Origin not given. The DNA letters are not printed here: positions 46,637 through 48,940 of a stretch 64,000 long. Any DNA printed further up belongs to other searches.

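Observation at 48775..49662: Signal-less PF04392 solute-binding-protein homologue translationally coupled to a U32 peptidase, a class-III aminotransferase and metG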

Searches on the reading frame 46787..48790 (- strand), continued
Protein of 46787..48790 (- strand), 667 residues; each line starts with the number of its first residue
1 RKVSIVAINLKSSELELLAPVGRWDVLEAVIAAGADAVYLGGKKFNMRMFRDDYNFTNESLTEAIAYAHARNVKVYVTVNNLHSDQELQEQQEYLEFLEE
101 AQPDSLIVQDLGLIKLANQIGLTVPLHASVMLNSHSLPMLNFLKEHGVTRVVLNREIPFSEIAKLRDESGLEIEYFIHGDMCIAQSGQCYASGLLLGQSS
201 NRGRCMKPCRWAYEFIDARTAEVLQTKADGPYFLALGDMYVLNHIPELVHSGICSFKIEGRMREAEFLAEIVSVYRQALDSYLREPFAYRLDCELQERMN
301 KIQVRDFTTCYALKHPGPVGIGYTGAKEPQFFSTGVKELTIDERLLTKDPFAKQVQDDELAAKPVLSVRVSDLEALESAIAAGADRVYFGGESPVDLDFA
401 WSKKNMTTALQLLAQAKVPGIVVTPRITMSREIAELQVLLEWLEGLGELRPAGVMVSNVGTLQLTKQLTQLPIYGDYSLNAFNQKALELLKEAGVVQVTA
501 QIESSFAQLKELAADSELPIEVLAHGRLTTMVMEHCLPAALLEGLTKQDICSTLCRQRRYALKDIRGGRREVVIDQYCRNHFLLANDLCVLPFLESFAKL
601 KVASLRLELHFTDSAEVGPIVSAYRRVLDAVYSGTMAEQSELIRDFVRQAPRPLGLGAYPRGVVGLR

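Call 63: find_encoding_contigs(protein=P0187, flank=8000, max_places=1)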
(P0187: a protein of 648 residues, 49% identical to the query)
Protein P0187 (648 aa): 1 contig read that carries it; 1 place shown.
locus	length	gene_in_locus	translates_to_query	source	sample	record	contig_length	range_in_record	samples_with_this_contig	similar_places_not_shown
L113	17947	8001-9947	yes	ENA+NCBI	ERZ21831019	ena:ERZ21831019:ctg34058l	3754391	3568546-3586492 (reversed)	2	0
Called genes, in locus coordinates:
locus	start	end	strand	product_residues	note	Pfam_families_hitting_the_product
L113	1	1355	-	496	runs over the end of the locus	-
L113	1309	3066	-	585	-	PF00224:PK, PF02887:PK_C, PF00391:PEP-utilizers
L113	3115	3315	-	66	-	-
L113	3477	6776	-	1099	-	PF02811:PHP, PF07733:DNA_pol3_alpha, PF17657:DNA_pol3_finger, PF14579:HHH_6, PF01336:tRNA_anti-codon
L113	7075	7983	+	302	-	PF04392:ABC_sub_bind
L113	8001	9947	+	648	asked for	PF01136:Peptidase_U32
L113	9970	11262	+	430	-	PF00202:Aminotran_3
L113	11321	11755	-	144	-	PF04472:SepF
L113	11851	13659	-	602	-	PF00009:GTP_EFTU, PF01926:MMR_HSR1 (weak), PF22042:EF-G_D2, PF03144:GTP_EFTU_D2, PF00679:EFG_C, PF21018:BipA_C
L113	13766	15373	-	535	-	PF00753:Lactamase_B, PF23023:Anti-Pycsar_Apyc1 (weak), PF12706:Lactamase_B_2 (weak), PF16661:Lactamase_B_6, PF10996:Beta-Casp, PF07521:RMMBL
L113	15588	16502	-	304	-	PF01565:FAD_binding_4, PF02873:MurB_C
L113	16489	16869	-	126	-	PF06133:Com_YlbF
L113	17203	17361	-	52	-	-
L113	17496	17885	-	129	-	PF14697:Fer4_21, PF00037:Fer4 (faint), PF12837:Fer4_6 (faint), PF12838:Fer4_7 (weak), PF13187:Fer4_9 (faint), PF13484:Fer4_16 (faint)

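Call 65: find_encoding_contigs(protein=P0163, flank=8000, max_places=1)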
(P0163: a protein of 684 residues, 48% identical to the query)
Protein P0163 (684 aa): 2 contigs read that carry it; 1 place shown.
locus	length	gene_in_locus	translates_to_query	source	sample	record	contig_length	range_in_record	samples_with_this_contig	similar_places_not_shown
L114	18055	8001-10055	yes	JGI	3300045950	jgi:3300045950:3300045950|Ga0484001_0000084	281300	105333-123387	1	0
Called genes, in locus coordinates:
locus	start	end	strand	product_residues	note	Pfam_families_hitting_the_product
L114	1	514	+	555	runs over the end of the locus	PF19568:Spore_III_AA, PF03266:NTPase_1 (faint), PF25516:PTPase, PF01424:R3H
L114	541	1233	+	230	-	PF02223:Thymidylate_kin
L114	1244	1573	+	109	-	PF00543:P-II (faint), PF06153:CdAMP_rec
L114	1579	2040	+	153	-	PF03885:DUF327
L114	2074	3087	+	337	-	PF13177:DNA_pol3_delta2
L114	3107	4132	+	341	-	PF04468:PSP1, PF28472:PSP1_3rd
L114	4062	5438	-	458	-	PF02875:Mur_ligase_C (faint)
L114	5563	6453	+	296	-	PF00590:TP_methylase, PF23016:RsmI_C (weak)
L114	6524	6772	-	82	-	PF04014:MazE_antitoxin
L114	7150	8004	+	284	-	PF04392:ABC_sub_bind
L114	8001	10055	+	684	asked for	PF01136:Peptidase_U32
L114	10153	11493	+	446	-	PF00202:Aminotran_3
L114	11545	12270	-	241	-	-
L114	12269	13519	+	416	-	PF07690:MFS_1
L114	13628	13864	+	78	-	PF10057:MpsC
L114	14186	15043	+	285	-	PF09719:C_GCAxxG_C_C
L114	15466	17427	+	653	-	PF00133:tRNA-synt_1, PF01406:tRNA-synt_1e, PF09334:tRNA-synt_1g, PF00133:tRNA-synt_1, PF19303:Anticodon_3, PF08264:Anticodon_1 (weak), PF01588:tRNA_bind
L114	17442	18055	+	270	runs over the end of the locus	PF01026:TatD_DNase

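Call 66: find_encoding_contigs(protein=P0214, flank=8000, max_places=1)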
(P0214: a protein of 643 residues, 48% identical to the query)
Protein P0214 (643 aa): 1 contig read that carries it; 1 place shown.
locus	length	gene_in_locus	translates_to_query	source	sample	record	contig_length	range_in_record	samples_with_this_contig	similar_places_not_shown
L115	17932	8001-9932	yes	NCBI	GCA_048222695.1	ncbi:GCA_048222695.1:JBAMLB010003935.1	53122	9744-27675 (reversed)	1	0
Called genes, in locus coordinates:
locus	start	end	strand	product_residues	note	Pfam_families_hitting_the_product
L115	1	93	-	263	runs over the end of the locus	PF01012:ETF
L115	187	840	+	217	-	PF02698:DUF218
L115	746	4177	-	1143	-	PF02811:PHP, PF07733:DNA_pol3_alpha, PF17657:DNA_pol3_finger, PF14579:HHH_6, PF01336:tRNA_anti-codon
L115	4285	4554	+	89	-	PF02583:Trns_repr_metal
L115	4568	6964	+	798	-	PF00403:HMA, PF00122:E1-E2_ATPase, PF00702:Hydrolase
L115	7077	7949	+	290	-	PF04392:ABC_sub_bind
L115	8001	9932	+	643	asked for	PF01136:Peptidase_U32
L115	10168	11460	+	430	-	PF00202:Aminotran_3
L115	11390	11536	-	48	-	-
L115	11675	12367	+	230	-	PF11738:DUF3298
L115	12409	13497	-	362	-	PF02746:MR_MLE_N, PF13378:MR_MLE_C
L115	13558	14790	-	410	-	PF00291:PALP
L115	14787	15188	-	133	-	PF01042:Ribonuc_L-PSP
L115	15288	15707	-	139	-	PF04472:SepF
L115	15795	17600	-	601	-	PF00009:GTP_EFTU, PF01926:MMR_HSR1 (faint), PF22042:EF-G_D2, PF03144:GTP_EFTU_D2, PF00679:EFG_C, PF21018:BipA_C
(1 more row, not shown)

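Call 79: find_encoding_contigs(protein=P0205, flank=10000, max_places=2)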
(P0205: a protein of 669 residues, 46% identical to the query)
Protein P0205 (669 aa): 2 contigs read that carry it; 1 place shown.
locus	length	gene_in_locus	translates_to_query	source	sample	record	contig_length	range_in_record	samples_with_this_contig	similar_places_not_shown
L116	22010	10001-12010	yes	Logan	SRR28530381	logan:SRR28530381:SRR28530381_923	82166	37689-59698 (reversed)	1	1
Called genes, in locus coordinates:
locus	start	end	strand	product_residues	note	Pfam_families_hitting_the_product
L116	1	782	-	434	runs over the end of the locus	PF00374:NiFeSe_Hases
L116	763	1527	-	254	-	PF01058:Oxidored_q6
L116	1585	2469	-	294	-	PF00970:FAD_binding_6 (weak), PF00175:NAD_binding_1, PF10418:DHODB_Fe-S_bind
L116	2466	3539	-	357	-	PF12838:Fer4_7 (faint), PF13187:Fer4_9 (faint), PF13746:Fer4_18 (faint), PF12797:Fer4_2 (faint), PF13183:Fer4_8 (weak), PF13237:Fer4_10 (faint), PF25160:LdpA_Fe-S-bd (faint), PF17179:Fer4_22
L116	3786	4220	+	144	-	PF17886:ArsA_HSP20, PF00011:HSP20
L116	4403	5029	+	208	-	PF04542:Sigma70_r2, PF08281:Sigma70_r4_2, PF04545:Sigma70_r4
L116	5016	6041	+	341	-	PF13490:zf-HC2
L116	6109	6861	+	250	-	PF04402:SIMPL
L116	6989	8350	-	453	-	PF20769:YPEB_N, PF14620:YPEB_PepSY1-2, PF03413:PepSY (faint)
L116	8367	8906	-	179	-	PF07486:Hydrolase_2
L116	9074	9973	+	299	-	PF01040:UbiA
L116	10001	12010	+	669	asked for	PF01136:Peptidase_U32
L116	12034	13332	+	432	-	PF00202:Aminotran_3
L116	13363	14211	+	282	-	PF01261:AP_endonuc_2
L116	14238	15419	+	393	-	PF01979:Amidohydro_1, PF07969:Amidohydro_3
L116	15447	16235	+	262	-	PF02634:FdhD-NarQ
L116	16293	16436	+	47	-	-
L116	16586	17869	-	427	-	PF03063:Prismane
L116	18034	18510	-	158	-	PF02082:Rrf2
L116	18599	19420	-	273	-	PF01471:PG_binding_1, PF09374:PG_binding_3 (faint), PF03734:YkuD, PF01471:PG_binding_1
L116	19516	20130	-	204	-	PF02663:FmdE, PF01258:zf-dskA_traR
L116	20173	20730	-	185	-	PF05683:Fumerase_C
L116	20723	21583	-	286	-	PF05681:Fumerase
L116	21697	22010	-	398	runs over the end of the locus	PF17853:GGDEF_2 (faint), PF00165:HTH_AraC, PF12833:HTH_18, PF00165:HTH_AraC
